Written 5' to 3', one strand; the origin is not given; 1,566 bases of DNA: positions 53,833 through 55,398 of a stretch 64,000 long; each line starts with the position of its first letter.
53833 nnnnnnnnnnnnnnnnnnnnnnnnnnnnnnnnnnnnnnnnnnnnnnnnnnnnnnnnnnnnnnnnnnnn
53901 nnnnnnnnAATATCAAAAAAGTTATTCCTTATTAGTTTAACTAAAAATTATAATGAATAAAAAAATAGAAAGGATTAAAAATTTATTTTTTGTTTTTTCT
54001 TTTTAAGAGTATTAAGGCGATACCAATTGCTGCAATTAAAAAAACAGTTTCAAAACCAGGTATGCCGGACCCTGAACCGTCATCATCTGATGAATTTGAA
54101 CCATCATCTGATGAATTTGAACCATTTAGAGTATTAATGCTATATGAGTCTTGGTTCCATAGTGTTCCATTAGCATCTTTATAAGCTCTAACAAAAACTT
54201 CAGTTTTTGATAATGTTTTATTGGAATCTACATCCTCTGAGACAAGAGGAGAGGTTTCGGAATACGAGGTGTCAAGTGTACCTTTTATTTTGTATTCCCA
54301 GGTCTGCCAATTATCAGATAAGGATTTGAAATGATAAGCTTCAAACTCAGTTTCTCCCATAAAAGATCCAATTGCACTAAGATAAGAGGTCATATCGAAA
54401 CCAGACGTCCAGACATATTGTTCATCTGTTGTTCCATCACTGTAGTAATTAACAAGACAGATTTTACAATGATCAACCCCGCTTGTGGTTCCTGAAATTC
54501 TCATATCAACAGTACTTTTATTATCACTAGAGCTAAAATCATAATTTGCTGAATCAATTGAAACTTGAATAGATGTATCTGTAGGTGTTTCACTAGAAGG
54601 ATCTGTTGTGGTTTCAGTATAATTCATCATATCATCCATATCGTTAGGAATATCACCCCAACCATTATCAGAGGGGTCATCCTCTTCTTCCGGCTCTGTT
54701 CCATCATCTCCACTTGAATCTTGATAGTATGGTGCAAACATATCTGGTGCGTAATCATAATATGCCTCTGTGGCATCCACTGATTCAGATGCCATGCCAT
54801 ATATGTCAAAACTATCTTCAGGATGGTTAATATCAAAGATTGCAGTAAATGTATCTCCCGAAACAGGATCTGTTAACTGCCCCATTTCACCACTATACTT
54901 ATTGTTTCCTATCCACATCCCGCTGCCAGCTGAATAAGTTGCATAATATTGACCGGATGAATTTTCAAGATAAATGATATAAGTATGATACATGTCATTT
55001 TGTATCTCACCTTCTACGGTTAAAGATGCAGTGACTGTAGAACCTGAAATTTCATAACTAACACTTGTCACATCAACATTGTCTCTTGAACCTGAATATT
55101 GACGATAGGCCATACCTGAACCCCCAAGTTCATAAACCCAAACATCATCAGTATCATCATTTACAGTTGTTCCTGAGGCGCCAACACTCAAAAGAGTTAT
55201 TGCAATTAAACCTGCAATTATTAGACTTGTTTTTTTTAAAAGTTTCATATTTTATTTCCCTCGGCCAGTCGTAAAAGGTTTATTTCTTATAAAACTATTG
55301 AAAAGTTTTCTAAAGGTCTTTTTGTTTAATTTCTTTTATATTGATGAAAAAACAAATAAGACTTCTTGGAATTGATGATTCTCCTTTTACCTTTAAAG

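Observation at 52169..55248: Tandem array of three PGF-CTERM surface-protein paralogues with domain shuffling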

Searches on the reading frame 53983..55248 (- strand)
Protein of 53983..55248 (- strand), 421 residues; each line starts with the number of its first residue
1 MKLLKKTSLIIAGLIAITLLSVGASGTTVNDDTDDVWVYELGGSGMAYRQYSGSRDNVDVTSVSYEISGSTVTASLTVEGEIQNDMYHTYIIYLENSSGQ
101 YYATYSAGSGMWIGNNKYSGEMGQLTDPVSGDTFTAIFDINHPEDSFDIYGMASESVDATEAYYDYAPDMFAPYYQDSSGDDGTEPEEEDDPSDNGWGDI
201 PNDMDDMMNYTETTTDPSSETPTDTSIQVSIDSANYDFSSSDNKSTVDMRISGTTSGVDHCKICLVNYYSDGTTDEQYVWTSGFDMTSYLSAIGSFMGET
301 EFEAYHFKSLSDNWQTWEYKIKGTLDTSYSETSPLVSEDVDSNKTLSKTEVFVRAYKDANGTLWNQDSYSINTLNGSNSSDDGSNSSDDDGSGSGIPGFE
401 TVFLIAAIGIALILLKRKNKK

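Call 3: search_protein_families(library=pfam, proteins=[window:53983-55248:-], max_evalue=1)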
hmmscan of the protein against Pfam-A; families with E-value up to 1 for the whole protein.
window:53983-55248:- (421 aa): 1 family
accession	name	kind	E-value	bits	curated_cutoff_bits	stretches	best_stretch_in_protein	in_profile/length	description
PF23091.2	TNFR_ELAPOR1_6th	-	0.12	12.7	33.2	1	259-274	12-27/41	ELAPOR1-like, TNF receptor-like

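Call 4: search_protein_families(library=ncbifam, proteins=[window:53983-55248:-], max_evalue=1)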
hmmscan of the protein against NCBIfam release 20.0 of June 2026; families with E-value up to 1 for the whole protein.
window:53983-55248:- (421 aa): 2 families
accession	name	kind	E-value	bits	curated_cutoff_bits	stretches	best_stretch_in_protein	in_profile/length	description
NF033507.3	Loki-CTERM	subfamily_domain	1.5e-06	28.3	19.9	1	396-421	1-26/27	Loki-CTERM sorting domain-containing protein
NF045529.2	Heimdall-CTERM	domain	0.0026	18.1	24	1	395-420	1-26/26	Heimdall-CTERM domain-containing surface protein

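Call 11: find_homologous_proteins(query=window:53983-55248:-)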
Query window:53983-55248:- (421 aa): 28 proteins with E <= 0.001 among 8000 candidates.
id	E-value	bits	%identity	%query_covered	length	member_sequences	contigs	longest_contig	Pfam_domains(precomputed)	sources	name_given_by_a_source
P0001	5.4e-275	930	100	100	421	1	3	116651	-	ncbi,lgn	-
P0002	3.7e-151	522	61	99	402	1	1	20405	-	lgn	-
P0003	2.0e-101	358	83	43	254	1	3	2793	-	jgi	jgi:hypothetical protein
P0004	3.6e-99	351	78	43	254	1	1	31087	-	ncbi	-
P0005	1.6e-90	322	78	42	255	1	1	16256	-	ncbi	-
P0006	5.7e-89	317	79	42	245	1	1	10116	-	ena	-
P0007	1.6e-85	306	70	45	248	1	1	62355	-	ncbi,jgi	-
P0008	3.8e-81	291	70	43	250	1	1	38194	-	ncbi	-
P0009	5.0e-79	284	69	45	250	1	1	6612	-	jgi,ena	-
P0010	3.2e-78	282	70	42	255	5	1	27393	-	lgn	-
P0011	7.5e-78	281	69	45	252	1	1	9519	-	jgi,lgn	jgi:hypothetical protein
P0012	1.7e-77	279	68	45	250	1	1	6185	-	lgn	-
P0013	3.3e-77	278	69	42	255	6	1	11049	-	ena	-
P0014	4.1e-77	278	64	48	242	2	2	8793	-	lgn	-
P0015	3.8e-76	275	68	43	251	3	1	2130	-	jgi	-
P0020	4.7e-66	242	56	53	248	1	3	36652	-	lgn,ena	-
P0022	3.7e-31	127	36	52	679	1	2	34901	-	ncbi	ncbi:hypothetical protein [[Eubacterium] cellulosolvens]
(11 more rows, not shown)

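Call 12: find_encoding_contigs(protein=window:53983-55248:-, flank=10000)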
Protein window:53983-55248:- (421 aa): 3 contigs read that carry it; 3 places shown.
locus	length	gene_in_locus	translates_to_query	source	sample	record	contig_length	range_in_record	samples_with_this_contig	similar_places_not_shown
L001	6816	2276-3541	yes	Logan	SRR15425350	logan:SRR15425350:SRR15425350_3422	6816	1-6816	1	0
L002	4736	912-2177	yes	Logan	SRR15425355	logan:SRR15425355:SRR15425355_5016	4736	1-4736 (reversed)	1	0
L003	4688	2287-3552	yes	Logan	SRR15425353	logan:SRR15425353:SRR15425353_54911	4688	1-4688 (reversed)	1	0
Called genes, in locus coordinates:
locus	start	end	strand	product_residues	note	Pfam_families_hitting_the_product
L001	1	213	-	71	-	?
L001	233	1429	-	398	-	PF01266:DAO (weak), PF01494:FAD_binding_3 (weak), PF07992:Pyr_redox_2 (weak), PF12831:FAD_oxidored, PF13450:NAD_binding_8 (weak), PF01266:DAO (weak), PF01494:FAD_binding_3 (weak), PF22578:GGR_cat, +5 more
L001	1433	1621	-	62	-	PF12838:Fer4_7 (faint), PF13187:Fer4_9 (faint), PF00037:Fer4, PF12837:Fer4_6 (weak), PF13237:Fer4_10, PF14697:Fer4_21, PF00037:Fer4, PF12837:Fer4_6 (weak), +4 more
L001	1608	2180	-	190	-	PF01949:Endo_dU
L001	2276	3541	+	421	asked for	-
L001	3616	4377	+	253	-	-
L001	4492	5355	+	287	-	-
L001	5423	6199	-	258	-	-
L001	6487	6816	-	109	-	?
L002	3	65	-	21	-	?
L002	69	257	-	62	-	PF12838:Fer4_7 (faint), PF13187:Fer4_9 (faint), PF00037:Fer4, PF12837:Fer4_6 (weak), PF13237:Fer4_10, PF14697:Fer4_21, PF00037:Fer4, PF12837:Fer4_6 (weak), +4 more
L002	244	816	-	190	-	PF01949:Endo_dU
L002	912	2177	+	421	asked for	-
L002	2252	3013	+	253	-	-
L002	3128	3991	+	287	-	-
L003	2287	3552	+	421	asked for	-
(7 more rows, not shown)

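Call 22: find_related_loci(query=A1, collection=genome_contigs, flank=10000)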
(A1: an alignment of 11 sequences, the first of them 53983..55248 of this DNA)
Query A1 (421 aa) in genome_contigs; peptide patterns used: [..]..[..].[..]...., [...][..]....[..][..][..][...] (x = any residue, [..] = any of these).
392 stretches matched a pattern; 13 encode a relative of the query (tblastn E <= 1e-3); 13 distinct loci.
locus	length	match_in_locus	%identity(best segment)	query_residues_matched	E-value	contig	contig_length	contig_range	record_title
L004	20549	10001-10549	38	150-371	1e-32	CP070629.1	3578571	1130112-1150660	MAG: Thermoplasmata archaeon isolate bin983 chromosome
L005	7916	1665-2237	41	214-418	7e-31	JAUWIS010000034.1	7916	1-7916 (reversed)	MAG: Methanobacteriota archaeon isolate CSMAG_2300 CSMAG_2300_k127_1327937_length_7916_cov_6.0000, whole genome shotgun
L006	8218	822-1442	32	202-418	5e-26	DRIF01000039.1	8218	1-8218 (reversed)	MAG TPA_asm: Thermoplasmatales archaeon isolate HyVt-387 HyVt-387_k295_137349, whole genome shotgun sequence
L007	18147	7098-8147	29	57-421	5e-25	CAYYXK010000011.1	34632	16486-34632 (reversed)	MAG TPA_asm: uncultured Thermoplasmata archaeon isolate SRP141559_co1_62 genome assembly, contig: NODE_441_length_34632_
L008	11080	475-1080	35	216-420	6e-25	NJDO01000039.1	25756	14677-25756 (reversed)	MAG: Thermoplasmatales archaeon ex4484_6 ex4484_6_scaffold_1488_length_25756__count_3354, whole genome shotgun sequence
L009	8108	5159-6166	32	57-421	7e-23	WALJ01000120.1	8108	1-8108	MAG: Thermoplasmata archaeon isolate S014_43_esom k151_26965, whole genome shotgun sequence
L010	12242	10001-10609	33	211-418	1e-22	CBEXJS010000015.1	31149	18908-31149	MAG TPA_asm: uncultured Thermoplasmatales archaeon isolate SRR22064146_binner123_Refined_15 genome assembly, contig: ERZ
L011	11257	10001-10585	33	215-418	9e-22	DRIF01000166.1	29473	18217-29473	MAG TPA_asm: Thermoplasmatales archaeon isolate HyVt-387 HyVt-387_k295_57970, whole genome shotgun sequence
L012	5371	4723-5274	34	211-400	1e-20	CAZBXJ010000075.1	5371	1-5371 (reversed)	MAG TPA_asm: uncultured Thermoplasmatales archaeon isolate binchicken_co6_184 genome assembly, contig: NODE_20482_length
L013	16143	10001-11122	27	1-421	2e-20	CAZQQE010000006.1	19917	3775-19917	MAG TPA_asm: uncultured Thermoplasmatales archaeon isolate binchicken_co164_19 genome assembly, contig: NODE_426_length_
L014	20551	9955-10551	35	212-419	5e-20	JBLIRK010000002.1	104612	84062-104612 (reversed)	MAG: Thermoplasmatota archaeon isolate MF1_202111_bin_395 MF1_202111_bin_395_scaffold_2, whole genome shotgun sequence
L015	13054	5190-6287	26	4-420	6e-19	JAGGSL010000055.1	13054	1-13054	MAG: Thermoplasmata archaeon isolate AUK021 PB_MANV_021_c_000000000296, whole genome shotgun sequence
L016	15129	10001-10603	31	219-421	6e-17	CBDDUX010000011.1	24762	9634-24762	MAG: Thermoplasmatota archaeon isolate Protein_d157_A_EX4484-6 genome assembly, contig: E3_1_d157_spades_c_000000000585,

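Call 23: list_cluster_members(proteins=[window:53983-55248:-, window:53147-53908:-, window:52169-53032:-, window:56095-57291:+, window:26245-27192:+, P0004, P0007, P0022])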
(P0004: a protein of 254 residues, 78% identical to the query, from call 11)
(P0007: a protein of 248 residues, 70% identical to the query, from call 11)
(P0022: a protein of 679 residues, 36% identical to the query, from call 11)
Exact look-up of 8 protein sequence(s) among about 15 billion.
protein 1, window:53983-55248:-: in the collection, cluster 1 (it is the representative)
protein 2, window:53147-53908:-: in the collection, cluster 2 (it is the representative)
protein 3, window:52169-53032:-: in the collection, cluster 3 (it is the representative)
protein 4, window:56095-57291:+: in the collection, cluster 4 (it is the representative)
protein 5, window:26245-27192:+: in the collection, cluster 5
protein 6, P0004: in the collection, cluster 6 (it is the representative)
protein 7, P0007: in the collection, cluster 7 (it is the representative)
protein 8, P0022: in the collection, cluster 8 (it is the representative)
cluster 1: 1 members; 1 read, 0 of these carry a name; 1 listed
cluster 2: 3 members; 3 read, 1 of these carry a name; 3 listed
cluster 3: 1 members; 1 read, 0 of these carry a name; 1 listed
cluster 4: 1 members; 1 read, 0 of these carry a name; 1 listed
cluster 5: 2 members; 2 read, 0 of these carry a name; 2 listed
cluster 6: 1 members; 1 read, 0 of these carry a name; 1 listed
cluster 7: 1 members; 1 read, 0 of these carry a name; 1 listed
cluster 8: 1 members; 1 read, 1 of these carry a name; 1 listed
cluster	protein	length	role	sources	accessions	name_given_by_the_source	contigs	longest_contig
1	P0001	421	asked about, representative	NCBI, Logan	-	-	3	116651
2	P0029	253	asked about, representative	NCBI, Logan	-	-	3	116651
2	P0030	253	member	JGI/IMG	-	hypothetical protein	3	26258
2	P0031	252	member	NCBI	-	-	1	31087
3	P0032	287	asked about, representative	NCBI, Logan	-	-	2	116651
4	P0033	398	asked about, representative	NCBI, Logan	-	-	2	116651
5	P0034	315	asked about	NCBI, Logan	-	-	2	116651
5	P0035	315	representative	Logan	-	-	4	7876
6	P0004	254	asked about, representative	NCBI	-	-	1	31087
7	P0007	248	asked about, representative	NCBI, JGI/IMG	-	-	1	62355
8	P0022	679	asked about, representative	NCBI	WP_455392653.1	hypothetical protein [[Eubacterium] cellulosolvens]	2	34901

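Call 28: search_protein_representatives(alignment_id=A2)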
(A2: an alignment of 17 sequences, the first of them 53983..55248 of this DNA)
Query: 17 sequences, 373 profile positions. Proteins with E-value up to 0.001 (for the whole library): 816; up to 1e-10: 383; up to 1e-30: 75. The best 150 are listed.
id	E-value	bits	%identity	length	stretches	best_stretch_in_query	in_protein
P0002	7.0e-136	469.7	-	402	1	1-371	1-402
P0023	2.9e-114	398.6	-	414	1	3-372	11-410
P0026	2.5e-112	392.3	-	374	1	1-372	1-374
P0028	1.6e-99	350.1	-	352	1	6-372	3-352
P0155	5.3e-91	322.1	-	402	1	1-373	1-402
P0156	2.6e-86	306.6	-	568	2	175-370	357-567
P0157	2.9e-85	303.2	-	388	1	4-373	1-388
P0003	1.5e-80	287.6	-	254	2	1-201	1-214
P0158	1.6e-80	287.5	-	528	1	3-372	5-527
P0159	2.2e-76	274.0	-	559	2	175-373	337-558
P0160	1.1e-74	268.3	-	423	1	4-370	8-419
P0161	6.7e-72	259.2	-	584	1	2-372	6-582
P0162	9.7e-72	258.7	-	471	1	5-373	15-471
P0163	1.6e-71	258.0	-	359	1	4-372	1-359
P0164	7.3e-71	255.8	-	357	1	4-371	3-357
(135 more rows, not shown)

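Call 33: find_encoding_contigs(protein=P0004, flank=10000, max_places=3)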
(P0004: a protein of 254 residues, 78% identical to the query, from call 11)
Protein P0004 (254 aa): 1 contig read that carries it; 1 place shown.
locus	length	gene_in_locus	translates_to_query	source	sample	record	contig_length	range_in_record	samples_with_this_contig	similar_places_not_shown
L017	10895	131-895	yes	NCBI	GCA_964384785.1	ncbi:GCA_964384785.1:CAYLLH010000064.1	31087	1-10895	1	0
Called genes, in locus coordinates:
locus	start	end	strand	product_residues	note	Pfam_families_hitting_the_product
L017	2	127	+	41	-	?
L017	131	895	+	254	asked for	-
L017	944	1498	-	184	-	PF13610:DDE_Tnp_IS240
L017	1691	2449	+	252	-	-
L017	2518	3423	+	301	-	-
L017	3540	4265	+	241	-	-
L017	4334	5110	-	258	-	-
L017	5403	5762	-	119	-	PF01981:PTH2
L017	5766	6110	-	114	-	PF19023:DUF5749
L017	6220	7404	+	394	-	PF01266:DAO (weak), PF01494:FAD_binding_3, PF01946:Thi4 (weak), PF03486:HI0933_like (weak), PF05834:Lycopene_cycl, PF13450:NAD_binding_8 (weak), PF22578:GGR_cat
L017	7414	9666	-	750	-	-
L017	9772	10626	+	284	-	PF13793:Pribosyltran_N, PF00156:Pribosyltran, PF14681:UPRTase (weak), PF14572:Pribosyl_synth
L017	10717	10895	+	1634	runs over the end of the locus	PF02516:STT3, PF13620:CarboxypepD_reg (faint), PF17802:SpaA (faint), PF10670:DUF4198 (faint), PF22904:NOMO1-like_2nd (faint), PF02369:Big_1 (faint), PF17210:SdrD_B (weak), PF23194:NOMO_5th (faint)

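Call 34: find_encoding_contigs(protein=P0002, flank=10000, max_places=3)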
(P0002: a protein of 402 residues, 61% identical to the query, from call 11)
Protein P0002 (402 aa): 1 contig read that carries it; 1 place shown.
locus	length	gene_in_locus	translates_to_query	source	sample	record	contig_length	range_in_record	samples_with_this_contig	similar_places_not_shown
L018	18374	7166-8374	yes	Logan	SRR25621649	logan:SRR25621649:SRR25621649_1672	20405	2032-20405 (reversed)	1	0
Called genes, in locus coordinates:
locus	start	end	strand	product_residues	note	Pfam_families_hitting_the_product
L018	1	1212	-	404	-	?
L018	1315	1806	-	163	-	PF01862:PvlArgDC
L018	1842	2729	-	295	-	PF03703:bPH_2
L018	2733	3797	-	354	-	-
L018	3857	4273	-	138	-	PF14464:Prok-JAB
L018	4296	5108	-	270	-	PF01513:NAD_kinase, PF20143:NAD_kinase_C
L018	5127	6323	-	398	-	PF01266:DAO (weak), PF01494:FAD_binding_3 (weak), PF05834:Lycopene_cycl, PF07992:Pyr_redox_2, PF12831:FAD_oxidored, PF13450:NAD_binding_8 (weak), PF01266:DAO (weak), PF22578:GGR_cat, +5 more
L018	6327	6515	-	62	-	PF12838:Fer4_7 (faint), PF12797:Fer4_2 (faint), PF00037:Fer4 (weak), PF13237:Fer4_10, PF14697:Fer4_21, PF13187:Fer4_9 (weak), PF00037:Fer4, PF12837:Fer4_6 (weak), +3 more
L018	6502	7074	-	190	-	PF01949:Endo_dU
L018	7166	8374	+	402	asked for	-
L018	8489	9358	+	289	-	-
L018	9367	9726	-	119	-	PF01981:PTH2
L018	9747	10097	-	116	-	PF19023:DUF5749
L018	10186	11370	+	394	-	PF00070:Pyr_redox (faint), PF01266:DAO (weak), PF01494:FAD_binding_3, PF03486:HI0933_like (weak), PF05834:Lycopene_cycl, PF07992:Pyr_redox_2 (weak), PF13450:NAD_binding_8 (weak), PF22578:GGR_cat, +1 more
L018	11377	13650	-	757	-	-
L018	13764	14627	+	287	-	PF13793:Pribosyltran_N, PF00156:Pribosyltran, PF14572:Pribosyl_synth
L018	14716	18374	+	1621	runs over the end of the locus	PF02516:STT3, PF22627:AglB_core-like (weak), PF10670:DUF4198 (faint), PF12866:DUF3823 (faint), PF13620:CarboxypepD_reg (faint), PF17210:SdrD_B (faint), PF22904:NOMO1-like_2nd (faint)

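Call 39: predict_structure(alignment_id=A3)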
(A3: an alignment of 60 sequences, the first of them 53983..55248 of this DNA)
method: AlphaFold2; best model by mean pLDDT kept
length: 421 residues; sequences in the alignment: 60
mean_pLDDT: 83.1   pTM: 0.57
mean pLDDT of the five models: 83.1, 82.6, 81.9, 81.8, 81.6
residues with pLDDT >= 90: 246; 70-90: 68; 50-70: 56; < 50: 51
segments of 3 or more residues with pLDDT < 50: 179-182, 191-203, 333-335, 376-385, 390-398, 419-421
pLDDT, mean of each block of 10 residues (from residue 1): 68 85 82 95 81 96 97 98 96 96 97 96 97 98 96 92 95 66 51 44 53 92 98 94 93 98 96 92 88 79 95 98 86 54 87 97 98 58 48 45 61 54 40
secondary structure, 60 per line:
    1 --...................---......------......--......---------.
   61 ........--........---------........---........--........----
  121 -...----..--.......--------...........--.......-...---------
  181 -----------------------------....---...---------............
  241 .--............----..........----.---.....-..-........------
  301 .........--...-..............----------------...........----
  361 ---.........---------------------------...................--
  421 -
elements in order: H3-21 E25-30 E37-42 E45-50 E60-68 E71-78 E88-95 E99-106 E109-116 E122-124 E133-139 E148-158 E161-167 E210-213 E229-241 E244-255 E260-269 E278-282 H287-294 E301-309 E316-326 E346-356 E364-372 H400-418
